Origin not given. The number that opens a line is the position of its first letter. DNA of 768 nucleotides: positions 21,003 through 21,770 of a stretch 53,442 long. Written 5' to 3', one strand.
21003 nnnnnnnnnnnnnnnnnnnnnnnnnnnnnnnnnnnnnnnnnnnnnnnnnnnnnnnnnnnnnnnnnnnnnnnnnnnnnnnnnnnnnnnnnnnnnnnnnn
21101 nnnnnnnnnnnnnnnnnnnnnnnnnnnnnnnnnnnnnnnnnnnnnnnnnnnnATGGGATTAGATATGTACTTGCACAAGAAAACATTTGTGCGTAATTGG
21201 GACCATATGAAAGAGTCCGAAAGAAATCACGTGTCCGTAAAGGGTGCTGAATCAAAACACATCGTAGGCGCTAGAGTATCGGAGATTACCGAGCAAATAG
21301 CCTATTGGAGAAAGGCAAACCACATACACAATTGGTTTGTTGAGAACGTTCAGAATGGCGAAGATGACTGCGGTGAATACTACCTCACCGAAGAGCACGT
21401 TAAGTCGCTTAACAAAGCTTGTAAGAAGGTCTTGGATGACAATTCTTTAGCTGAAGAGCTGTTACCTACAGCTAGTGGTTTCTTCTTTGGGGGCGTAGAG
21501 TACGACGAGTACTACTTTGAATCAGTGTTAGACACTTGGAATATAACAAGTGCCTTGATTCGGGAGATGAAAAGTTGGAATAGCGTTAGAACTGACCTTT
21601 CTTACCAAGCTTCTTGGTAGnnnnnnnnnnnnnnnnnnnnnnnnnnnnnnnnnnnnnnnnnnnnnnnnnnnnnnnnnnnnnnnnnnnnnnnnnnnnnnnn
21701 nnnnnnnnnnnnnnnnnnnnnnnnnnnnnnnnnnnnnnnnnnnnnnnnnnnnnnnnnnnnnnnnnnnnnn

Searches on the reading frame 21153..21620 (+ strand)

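Call 77: search_protein_families(library=phrogs, proteins=[window:21153-21620:+], max_evalue=0.01)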
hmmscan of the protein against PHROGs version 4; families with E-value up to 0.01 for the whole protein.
window:21153-21620:+ (155 aa): 2 families
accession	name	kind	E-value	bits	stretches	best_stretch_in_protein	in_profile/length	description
phrog_7971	-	unknown function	3.9e-12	47.5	1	47-144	22-116/124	-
phrog_27588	-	unknown function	0.0067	17.6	0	1-92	1-89/128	-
